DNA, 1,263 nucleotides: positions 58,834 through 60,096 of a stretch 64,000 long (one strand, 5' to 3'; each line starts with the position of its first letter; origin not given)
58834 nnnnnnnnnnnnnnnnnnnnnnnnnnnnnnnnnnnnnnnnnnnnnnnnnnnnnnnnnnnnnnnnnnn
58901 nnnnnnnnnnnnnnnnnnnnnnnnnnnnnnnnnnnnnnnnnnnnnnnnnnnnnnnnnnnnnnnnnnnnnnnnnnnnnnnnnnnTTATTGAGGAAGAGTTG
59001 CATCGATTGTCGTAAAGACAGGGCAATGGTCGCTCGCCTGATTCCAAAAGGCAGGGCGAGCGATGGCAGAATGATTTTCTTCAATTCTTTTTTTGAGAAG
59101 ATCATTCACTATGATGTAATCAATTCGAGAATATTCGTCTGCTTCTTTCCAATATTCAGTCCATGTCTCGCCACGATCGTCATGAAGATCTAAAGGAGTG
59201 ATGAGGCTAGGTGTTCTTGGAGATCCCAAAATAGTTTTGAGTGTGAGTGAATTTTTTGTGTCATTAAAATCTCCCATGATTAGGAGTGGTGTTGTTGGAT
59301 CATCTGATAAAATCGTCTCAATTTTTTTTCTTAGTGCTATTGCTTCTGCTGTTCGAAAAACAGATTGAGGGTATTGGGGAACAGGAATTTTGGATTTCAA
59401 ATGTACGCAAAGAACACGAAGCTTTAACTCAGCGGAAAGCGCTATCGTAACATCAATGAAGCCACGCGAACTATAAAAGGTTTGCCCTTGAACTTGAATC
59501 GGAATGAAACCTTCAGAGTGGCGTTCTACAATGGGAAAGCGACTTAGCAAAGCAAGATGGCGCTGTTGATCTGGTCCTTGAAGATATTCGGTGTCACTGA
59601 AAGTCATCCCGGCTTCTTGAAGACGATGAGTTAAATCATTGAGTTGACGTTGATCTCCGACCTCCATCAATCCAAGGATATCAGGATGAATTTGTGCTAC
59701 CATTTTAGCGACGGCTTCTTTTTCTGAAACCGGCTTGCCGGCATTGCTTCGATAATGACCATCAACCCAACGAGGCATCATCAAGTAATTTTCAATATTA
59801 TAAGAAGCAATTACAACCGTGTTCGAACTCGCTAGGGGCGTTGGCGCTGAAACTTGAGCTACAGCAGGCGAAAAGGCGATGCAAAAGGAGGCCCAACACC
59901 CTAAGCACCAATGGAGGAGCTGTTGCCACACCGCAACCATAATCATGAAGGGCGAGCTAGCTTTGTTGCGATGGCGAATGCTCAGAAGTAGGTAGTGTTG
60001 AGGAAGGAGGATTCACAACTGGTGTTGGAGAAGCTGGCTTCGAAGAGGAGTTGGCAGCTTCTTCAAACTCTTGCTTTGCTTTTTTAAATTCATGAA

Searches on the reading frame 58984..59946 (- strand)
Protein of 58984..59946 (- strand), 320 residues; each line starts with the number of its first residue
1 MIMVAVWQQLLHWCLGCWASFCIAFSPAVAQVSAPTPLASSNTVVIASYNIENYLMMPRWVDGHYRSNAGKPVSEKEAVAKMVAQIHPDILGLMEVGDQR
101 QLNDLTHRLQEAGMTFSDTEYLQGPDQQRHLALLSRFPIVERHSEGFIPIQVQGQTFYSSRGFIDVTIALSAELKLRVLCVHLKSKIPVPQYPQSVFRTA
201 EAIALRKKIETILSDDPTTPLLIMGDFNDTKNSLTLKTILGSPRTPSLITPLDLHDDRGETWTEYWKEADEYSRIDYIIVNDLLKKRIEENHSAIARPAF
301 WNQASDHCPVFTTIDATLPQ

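Call 73: search_protein_families(library=pfam, proteins=[window:58984-59946:-], max_evalue=0.00001)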
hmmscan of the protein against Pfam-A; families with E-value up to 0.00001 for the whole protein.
window:58984-59946:- (320 aa): 2 families
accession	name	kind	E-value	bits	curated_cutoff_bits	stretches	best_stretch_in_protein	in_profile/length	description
PF03372.29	Exo_endo_phos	-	6.6e-16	59.2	24.5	1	48-307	2-225/225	Endonuclease/Exonuclease/phosphatase family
PF19580.5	Exo_endo_phos_3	-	1.3e-08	34.6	27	1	77-241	42-208/311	Endonuclease/Exonuclease/phosphatase family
